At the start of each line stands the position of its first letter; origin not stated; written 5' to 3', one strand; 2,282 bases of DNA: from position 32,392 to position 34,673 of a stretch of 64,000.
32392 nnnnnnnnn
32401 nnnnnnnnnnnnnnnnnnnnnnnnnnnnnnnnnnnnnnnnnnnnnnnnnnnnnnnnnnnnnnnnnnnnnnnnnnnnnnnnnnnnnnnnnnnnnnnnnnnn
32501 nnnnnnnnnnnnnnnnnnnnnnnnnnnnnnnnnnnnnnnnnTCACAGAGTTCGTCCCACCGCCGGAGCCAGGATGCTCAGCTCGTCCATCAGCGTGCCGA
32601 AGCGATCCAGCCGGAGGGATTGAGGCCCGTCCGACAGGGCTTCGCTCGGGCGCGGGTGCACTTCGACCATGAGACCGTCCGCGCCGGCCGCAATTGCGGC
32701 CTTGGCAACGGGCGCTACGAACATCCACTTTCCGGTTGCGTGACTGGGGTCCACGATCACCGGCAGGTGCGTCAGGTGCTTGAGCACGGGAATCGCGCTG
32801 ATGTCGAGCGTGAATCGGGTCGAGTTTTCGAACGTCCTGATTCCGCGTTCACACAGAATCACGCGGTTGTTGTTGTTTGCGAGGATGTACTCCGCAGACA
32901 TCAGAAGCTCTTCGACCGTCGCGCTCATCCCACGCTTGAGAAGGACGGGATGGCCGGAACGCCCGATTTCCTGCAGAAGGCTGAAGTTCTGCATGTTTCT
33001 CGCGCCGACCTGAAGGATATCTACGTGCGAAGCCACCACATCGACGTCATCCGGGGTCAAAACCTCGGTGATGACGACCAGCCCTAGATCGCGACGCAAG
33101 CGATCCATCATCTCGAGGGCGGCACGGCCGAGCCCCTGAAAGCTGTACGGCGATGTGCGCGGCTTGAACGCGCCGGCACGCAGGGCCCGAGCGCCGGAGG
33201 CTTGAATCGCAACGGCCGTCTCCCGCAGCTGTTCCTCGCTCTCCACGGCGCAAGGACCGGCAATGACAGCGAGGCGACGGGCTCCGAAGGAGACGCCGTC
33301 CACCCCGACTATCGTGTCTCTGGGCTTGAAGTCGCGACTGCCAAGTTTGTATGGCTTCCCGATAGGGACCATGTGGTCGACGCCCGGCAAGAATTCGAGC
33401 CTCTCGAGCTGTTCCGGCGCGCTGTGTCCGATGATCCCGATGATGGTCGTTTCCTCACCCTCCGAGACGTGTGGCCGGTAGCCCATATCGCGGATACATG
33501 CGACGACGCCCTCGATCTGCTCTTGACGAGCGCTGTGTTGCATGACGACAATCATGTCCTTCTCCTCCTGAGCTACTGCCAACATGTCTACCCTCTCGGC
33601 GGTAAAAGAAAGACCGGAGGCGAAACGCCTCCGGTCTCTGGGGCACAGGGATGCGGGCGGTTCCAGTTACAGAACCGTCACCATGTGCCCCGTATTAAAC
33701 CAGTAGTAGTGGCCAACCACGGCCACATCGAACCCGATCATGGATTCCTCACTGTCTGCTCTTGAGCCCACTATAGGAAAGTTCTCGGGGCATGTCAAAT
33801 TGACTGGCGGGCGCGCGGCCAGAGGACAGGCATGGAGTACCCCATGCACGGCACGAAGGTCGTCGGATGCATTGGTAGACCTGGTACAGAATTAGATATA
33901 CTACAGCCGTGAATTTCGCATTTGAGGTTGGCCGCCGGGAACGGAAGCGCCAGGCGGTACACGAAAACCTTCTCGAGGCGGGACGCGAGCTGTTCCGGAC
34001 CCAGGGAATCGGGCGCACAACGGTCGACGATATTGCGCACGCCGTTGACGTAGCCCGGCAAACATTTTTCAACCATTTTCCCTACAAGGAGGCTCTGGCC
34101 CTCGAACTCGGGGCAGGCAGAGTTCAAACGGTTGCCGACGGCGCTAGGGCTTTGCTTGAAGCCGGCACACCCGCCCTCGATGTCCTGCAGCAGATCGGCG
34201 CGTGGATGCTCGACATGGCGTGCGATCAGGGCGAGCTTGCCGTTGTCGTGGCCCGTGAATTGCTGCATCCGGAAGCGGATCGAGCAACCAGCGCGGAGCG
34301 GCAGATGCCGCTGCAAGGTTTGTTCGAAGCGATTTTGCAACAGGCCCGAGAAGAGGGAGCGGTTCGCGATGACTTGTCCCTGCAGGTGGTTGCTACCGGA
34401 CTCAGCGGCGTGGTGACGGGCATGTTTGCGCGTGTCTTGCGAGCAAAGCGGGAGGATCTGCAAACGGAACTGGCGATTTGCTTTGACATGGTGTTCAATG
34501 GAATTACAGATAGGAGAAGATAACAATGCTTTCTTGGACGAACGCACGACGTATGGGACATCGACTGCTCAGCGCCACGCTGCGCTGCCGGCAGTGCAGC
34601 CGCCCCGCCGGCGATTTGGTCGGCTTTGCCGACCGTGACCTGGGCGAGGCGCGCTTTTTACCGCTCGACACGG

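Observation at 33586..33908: Leader peptide with consecutive Tyr-Tyr-Trp-Phe codons plus a terminator hairpin upstream of a 10-gene aromatic amino acid super-operon (candidate ribosome-mediated attenuator)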

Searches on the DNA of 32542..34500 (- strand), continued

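Call 80: search_with_rna_model(model_id=R1, source=L183, max_evalue=10, filters=off, show_alignments=1)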
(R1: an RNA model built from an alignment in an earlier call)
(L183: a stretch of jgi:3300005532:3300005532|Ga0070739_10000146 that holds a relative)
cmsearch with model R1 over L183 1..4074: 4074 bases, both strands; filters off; matches with E-value up to 10: 6.
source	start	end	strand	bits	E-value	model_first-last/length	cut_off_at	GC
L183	1349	1457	+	67.6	2.5e-19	1-108/108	no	0.61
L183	1416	1518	-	20.5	5.2e-05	1-108/108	no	0.53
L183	1079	1123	-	4.3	4.7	23-70/108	no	0.71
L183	2514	2530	-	3.9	6.1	80-96/108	no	0.82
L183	3472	3525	+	3.7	7.1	23-70/108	no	0.69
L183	3105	3143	-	3.7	7.1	28-65/108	no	0.82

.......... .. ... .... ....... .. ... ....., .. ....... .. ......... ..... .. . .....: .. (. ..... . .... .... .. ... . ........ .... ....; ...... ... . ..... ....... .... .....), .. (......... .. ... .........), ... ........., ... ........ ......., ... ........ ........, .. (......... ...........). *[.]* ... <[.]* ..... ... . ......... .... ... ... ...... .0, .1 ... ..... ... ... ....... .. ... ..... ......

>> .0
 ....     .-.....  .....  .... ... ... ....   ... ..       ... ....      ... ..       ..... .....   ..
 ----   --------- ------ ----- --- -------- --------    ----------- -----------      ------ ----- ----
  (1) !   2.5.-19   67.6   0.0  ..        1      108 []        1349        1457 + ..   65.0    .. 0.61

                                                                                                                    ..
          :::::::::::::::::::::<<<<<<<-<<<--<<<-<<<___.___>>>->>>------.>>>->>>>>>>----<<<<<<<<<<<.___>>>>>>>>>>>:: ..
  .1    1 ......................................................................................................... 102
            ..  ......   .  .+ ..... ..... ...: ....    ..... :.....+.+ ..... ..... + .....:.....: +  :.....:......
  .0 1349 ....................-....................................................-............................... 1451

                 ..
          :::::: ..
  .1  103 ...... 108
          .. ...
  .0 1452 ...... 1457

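Call 81: search_with_rna_model(model_id=R1, sources=[window, L001, L083, L085, L163, L166, L169, L173, L174, L177, L180, L181, L183], max_evalue=0.00001, make_alignment=true)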
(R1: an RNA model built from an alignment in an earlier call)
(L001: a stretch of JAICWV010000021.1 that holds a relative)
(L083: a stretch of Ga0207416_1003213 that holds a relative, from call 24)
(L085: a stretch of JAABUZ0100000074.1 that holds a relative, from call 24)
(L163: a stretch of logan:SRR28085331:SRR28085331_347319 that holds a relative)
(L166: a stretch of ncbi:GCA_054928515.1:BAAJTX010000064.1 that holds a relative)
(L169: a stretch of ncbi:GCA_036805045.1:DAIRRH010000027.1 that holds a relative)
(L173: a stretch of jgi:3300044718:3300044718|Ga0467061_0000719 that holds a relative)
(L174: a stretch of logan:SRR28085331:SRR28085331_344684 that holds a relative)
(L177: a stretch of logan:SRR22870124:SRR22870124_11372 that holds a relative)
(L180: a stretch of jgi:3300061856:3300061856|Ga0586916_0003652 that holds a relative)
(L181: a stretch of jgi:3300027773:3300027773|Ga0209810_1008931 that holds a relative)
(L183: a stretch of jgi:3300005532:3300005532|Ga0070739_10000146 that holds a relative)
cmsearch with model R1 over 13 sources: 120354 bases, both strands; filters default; matches with E-value up to 0.00001: 13.
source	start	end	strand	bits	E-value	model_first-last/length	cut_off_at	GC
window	33604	33711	-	112.4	1.7e-31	1-108/108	no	0.56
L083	2252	2358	+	108.3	2.9e-30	1-108/108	no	0.53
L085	2248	2358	+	107.5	4.9e-30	1-108/108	no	0.52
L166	1347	1453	+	105.6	1.9e-29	1-108/108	no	0.51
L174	1373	1480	+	105.2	2.5e-29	1-108/108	no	0.48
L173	1339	1449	+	104.1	5.6e-29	1-108/108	no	0.48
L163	133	239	+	101.9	2.6e-28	1-108/108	no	0.56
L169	1368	1479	+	98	4e-27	1-108/108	no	0.53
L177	1370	1479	+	96.2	1.4e-26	1-108/108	no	0.57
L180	1377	1483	+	92.2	2.4e-25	1-108/108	no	0.56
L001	3875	3978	+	80.1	1.2e-21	1-108/108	no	0.65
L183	1349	1457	+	67.6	7.3e-18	1-108/108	no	0.61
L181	1261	1356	+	28.6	5.2e-06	1-108/108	no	0.59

Alignment A5: 13 matches aligned to the model, 138 columns, each read 5' to 3' on its own strand. Consensus structure (alignment columns), stored with it:
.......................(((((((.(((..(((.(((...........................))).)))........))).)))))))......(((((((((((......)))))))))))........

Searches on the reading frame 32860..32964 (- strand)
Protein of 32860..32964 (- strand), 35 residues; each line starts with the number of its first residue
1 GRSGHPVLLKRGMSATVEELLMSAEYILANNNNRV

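Call 24: find_related_loci(query=A2, collection=metagenome_contigs, flank=3000)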
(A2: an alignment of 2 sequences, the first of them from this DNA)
Query A2 (35 aa) in metagenome_contigs; peptide patterns used: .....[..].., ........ (x = any residue, [..] = any of these).
600 stretches matched a pattern (row limit reached: there are more); 593 encode a relative of the query (tblastn E <= 1e-3); the best 80 are kept; 80 distinct loci.
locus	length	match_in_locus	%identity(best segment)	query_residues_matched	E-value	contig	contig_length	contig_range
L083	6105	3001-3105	91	1-35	4e-18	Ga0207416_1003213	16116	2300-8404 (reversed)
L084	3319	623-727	86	1-35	6e-16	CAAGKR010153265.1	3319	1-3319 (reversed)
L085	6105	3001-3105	83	1-35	5e-16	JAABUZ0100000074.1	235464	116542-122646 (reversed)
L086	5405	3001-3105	80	1-35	1e-15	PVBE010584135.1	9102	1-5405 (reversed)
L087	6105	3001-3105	83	1-35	4e-15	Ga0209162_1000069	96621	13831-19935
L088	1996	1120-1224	80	1-35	8e-15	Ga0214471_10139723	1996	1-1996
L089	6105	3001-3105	74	1-35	7e-14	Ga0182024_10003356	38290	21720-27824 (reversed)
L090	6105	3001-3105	74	1-35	9e-14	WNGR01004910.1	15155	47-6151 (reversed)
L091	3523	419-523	69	1-35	1e-13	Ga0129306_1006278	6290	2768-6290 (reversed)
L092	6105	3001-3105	74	1-35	1e-13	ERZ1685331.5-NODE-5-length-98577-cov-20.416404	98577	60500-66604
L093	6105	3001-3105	66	1-35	1e-13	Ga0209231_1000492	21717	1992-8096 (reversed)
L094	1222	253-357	71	1-35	1e-13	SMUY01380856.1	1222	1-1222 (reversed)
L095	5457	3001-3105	71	1-35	2e-13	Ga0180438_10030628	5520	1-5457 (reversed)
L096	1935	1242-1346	69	1-35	2e-13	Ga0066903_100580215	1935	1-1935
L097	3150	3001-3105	74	1-35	2e-13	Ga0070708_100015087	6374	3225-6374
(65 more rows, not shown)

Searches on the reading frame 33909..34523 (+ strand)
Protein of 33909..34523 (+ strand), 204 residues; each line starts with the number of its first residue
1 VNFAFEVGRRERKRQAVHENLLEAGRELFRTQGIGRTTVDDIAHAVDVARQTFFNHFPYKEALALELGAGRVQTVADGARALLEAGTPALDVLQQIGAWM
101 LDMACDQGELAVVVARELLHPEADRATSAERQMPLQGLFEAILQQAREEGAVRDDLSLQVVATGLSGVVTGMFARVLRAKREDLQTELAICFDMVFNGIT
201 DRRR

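Call 7: find_encoding_contigs(protein=window:33909-34523:+, flank=6000, max_places=6)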
Protein window:33909-34523:+ (204 aa): 2 contigs read that carry it; 2 places shown.
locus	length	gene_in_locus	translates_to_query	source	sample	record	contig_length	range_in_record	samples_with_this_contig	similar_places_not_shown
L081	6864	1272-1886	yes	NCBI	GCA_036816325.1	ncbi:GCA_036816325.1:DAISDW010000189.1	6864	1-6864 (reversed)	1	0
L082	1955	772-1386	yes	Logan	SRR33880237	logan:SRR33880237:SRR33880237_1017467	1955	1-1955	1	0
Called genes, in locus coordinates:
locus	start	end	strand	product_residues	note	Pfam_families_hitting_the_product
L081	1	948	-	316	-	?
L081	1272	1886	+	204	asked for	PF00440:TetR_N, PF21776:TetR_C_44, PF21597:TetR_C_43 (weak)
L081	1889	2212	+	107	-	-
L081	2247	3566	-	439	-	PF03200:Glyco_hydro_63 (faint), PF22422:MGH1-like_GH, PF01204:Trehalase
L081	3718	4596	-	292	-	PF01408:GFO_IDH_MocA, PF02894:GFO_IDH_MocA_C, PF22725:GFO_IDH_MocA_C3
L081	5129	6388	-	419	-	PF06224:AlkZ-like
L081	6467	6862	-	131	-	PF11721:Malectin, PF12819:Malectin_like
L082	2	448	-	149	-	?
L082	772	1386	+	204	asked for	PF00440:TetR_N, PF21776:TetR_C_44, PF21597:TetR_C_43 (weak)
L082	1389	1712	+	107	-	-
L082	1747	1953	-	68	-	?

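Call 56: search_protein_families(library=pfam, proteins=[window:33909-34523:+], max_evalue=0.00001)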
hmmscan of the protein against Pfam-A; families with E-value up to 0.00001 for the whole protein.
window:33909-34523:+ (204 aa): 3 families
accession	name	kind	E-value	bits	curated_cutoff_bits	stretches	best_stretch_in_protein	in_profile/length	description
PF21776.2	TetR_C_44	-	2.2e-13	50.8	24.4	1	73-198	5-131/131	TetR/AcrR family transcriptional repressors, C-terminal domain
PF00440.29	TetR_N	-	2.6e-13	50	24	1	21-67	1-47/47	Bacterial regulatory proteins, tetR family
PF21597.2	TetR_C_43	-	5.3e-06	27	27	1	98-170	8-80/105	Transcriptional regulator SbtR-like, C-terminal domain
